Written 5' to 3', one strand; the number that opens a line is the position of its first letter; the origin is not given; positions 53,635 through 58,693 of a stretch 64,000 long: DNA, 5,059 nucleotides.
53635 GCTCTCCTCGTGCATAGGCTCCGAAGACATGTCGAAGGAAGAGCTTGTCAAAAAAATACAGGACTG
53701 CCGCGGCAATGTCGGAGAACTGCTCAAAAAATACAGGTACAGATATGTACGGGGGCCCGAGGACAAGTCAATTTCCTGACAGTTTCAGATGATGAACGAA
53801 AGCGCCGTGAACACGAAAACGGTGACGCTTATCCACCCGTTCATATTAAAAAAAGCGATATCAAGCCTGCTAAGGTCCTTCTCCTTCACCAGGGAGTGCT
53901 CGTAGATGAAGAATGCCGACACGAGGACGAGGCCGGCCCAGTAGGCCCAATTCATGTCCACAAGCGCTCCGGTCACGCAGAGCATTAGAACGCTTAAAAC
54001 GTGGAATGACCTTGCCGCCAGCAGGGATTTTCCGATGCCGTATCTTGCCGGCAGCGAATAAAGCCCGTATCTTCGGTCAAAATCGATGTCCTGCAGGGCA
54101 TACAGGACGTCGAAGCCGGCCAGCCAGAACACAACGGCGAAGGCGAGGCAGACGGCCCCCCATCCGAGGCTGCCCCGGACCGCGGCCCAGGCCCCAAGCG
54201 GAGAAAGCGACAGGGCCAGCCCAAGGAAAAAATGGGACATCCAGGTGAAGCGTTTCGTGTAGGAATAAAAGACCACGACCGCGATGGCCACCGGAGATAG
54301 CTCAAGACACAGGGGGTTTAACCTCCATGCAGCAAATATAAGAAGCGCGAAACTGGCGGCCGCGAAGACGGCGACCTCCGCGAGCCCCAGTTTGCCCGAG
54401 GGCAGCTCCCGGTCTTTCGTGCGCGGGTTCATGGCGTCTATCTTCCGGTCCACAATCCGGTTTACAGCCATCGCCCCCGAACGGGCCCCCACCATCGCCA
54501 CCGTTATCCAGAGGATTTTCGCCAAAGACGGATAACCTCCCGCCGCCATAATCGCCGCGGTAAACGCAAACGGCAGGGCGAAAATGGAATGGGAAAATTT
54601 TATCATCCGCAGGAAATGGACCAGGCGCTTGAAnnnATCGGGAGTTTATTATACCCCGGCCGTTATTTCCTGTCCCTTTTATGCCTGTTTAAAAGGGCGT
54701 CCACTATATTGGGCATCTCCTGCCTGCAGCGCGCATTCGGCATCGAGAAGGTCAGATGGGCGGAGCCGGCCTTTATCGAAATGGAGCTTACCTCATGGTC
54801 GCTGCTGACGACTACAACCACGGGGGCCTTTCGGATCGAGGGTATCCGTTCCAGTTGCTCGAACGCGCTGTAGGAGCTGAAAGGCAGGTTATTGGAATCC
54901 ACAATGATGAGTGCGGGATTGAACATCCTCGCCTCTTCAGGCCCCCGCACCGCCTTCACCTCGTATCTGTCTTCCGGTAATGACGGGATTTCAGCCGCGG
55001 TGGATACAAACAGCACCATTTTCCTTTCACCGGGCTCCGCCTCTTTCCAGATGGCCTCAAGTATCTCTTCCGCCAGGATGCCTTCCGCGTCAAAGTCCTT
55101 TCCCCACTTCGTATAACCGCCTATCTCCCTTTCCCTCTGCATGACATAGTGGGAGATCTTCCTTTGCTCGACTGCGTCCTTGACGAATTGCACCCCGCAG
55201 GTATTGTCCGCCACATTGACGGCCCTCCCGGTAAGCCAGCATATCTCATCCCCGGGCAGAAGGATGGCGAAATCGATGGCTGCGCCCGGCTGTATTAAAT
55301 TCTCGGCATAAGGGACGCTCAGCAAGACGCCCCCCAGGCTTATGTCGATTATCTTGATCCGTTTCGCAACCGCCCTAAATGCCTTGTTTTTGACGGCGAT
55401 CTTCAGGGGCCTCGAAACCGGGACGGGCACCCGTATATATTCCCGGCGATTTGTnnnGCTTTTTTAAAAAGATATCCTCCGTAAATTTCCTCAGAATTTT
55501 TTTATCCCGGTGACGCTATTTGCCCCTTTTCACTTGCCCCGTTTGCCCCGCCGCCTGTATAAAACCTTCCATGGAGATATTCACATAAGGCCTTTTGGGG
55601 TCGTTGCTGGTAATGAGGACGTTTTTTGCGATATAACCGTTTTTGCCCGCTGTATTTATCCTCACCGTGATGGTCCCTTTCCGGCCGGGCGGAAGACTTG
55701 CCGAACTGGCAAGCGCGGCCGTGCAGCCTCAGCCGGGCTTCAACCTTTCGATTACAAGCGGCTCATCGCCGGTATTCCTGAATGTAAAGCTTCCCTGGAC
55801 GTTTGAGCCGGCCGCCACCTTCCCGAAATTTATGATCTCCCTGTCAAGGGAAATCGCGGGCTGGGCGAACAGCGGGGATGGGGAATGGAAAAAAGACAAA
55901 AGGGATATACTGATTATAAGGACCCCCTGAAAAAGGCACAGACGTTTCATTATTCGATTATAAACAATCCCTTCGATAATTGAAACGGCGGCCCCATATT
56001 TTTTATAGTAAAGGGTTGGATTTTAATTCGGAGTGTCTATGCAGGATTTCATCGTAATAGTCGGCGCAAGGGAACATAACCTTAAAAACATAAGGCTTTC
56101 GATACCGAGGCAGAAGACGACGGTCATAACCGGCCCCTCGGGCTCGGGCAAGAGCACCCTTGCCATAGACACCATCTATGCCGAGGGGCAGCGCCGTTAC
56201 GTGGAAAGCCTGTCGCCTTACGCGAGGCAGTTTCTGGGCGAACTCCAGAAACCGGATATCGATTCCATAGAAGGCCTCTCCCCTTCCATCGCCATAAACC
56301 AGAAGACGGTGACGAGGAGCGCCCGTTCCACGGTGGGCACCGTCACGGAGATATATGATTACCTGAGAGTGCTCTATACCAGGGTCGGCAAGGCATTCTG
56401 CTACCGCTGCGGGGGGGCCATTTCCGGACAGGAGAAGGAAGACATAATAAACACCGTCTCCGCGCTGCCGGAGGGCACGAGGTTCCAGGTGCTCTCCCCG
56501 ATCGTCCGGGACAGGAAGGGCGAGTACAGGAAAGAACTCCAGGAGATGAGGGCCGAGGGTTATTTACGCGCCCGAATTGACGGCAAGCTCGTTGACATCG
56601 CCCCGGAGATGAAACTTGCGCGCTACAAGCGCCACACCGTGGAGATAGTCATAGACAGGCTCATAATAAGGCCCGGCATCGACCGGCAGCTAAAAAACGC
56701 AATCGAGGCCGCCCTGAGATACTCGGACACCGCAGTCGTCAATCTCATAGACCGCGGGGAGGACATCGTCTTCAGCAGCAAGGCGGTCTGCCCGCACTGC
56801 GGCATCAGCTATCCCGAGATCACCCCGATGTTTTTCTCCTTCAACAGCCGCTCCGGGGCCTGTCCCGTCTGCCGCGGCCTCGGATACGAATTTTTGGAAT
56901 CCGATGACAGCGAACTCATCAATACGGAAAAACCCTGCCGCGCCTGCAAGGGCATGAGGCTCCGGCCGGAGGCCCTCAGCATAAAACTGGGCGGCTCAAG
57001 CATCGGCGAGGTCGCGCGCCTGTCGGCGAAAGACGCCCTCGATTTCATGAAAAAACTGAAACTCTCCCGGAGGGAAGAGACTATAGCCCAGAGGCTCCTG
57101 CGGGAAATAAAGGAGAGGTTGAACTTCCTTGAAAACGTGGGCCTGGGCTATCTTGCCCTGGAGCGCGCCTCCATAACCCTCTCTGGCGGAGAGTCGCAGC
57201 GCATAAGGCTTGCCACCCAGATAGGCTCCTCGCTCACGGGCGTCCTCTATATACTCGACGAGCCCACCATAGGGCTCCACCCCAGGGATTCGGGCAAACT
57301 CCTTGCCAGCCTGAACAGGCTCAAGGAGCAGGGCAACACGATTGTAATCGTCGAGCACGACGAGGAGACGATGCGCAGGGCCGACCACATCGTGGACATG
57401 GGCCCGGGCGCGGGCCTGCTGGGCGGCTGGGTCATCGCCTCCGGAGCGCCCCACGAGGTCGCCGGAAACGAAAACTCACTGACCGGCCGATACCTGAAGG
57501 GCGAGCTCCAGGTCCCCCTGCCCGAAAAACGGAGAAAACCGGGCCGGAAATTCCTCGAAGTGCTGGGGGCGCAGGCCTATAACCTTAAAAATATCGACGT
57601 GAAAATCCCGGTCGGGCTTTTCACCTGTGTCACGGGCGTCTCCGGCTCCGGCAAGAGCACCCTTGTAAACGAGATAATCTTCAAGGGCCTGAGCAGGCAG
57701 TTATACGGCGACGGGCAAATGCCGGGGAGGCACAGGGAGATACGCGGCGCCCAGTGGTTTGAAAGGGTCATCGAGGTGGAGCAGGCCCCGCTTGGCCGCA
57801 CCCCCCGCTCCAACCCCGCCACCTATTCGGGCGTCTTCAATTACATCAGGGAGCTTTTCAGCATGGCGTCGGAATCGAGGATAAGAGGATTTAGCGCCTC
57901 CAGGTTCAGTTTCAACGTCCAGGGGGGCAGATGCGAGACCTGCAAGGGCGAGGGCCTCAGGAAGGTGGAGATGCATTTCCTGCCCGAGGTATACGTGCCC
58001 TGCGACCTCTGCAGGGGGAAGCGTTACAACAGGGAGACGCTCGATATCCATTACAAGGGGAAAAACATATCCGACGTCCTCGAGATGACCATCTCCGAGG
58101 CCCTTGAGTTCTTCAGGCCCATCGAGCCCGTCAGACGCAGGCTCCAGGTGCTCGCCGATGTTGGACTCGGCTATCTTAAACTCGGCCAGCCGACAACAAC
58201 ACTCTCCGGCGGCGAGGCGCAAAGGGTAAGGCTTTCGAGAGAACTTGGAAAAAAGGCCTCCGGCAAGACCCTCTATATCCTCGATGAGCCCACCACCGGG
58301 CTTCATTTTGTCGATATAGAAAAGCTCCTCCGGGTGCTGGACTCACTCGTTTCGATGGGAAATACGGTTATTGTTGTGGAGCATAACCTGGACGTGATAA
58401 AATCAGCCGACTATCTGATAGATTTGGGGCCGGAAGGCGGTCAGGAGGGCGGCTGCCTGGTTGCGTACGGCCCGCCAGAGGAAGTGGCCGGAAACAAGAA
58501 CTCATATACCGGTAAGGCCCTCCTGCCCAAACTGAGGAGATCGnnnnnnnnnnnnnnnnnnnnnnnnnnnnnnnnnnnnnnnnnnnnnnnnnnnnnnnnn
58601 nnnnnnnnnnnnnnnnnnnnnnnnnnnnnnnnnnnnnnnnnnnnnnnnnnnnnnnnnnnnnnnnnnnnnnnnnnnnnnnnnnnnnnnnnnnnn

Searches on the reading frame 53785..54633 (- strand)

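Call 36: search_protein_families(library=pfam, proteins=[window:53785-54633:-], max_evalue=0.0001)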
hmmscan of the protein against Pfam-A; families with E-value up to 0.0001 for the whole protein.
window:53785-54633:- (282 aa): 1 family
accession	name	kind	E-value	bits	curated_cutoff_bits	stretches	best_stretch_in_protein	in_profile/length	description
PF01040.23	UbiA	-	2e-58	198.1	34.2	1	19-265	1-248/250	UbiA prenyltransferase family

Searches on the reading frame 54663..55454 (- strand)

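Call 36: search_protein_families(library=pfam, proteins=[window:54663-55454:-], max_evalue=0.0001)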
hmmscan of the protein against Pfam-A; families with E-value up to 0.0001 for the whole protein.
window:54663-55454:- (263 aa): 1 family
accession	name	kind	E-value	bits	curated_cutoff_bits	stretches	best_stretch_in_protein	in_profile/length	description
PF07238.19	PilZ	-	8.6e-11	42.5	22.5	1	2-105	1-101/102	PilZ domain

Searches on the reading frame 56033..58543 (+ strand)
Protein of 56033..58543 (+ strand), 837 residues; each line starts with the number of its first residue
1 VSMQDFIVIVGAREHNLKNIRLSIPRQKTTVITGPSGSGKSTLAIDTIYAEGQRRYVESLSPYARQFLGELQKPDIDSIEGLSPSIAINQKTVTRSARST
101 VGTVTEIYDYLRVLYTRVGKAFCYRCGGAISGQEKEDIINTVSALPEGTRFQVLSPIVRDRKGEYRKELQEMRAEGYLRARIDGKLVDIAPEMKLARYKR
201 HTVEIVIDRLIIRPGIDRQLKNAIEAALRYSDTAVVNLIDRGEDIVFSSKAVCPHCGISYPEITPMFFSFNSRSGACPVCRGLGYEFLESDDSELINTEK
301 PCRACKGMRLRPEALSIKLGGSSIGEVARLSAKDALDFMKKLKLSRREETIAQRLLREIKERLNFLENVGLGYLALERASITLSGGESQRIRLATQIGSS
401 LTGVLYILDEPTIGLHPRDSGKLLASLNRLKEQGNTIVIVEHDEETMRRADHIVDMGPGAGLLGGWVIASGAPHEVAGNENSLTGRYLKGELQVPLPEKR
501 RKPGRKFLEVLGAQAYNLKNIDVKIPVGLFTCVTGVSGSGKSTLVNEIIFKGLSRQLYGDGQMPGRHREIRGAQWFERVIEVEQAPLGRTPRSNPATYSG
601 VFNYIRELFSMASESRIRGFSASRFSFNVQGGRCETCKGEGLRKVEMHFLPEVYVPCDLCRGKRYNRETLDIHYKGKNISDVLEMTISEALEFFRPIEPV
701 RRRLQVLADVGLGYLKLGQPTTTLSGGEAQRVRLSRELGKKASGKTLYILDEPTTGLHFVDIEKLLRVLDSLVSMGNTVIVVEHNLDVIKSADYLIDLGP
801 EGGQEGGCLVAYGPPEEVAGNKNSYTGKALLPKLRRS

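Call 36: search_protein_families(library=pfam, proteins=[window:56033-58543:+], max_evalue=0.0001)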
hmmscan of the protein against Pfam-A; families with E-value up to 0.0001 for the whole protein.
window:56033-58543:+ (837 aa): 13 families
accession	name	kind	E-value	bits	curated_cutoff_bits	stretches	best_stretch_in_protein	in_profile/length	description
PF17760.6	UvrA_inter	-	2.2e-31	108.4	23.3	1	133-235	1-103/109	UvrA interaction domain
PF00005.33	ABC_tran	-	4.8e-23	82.7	25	0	17-44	1-28/137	ABC transporter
PF02463.25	SMC_N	-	2.6e-12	47.1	40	0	323-456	135-211/220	RecF/RecN/SMC N terminal domain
PF13555.12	AAA_29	-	3.3e-10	40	27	0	21-46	16-40/61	P-loop containing region of AAA domain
PF13304.12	AAA_21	-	3.4e-09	37.6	27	0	744-782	258-296/304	AAA domain, putative AbiEii toxin, Type IV TA system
PF13191.12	AAA_16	-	1.3e-07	32.7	32.6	0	25-85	22-88/167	AAA ATPase domain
PF03193.22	RsgA_GTPase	-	3.1e-07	30.8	30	0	12-44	92-123/174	RsgA GTPase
PF13481.12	AAA_25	-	2.7e-05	24.3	27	0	20-47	26-53/195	AAA domain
PF05729.18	NACHT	-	2.8e-05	24.5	26.7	0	531-560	3-32/167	NACHT domain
PF06745.19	ATPase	-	3.5e-05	23.7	26.6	0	24-50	16-42/231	KaiC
PF20703.3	nSTAND1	-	4.7e-05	23.6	27.1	0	13-43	19-49/379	Novel STAND NTPase 1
PF00684.25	DnaJ_CXXCXGXG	-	8.5e-05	23.2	32.7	0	633-664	17-51/65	DnaJ central domain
PF13401.12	AAA_22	-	8.6e-05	23.3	27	0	27-44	5-22/130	AAA domain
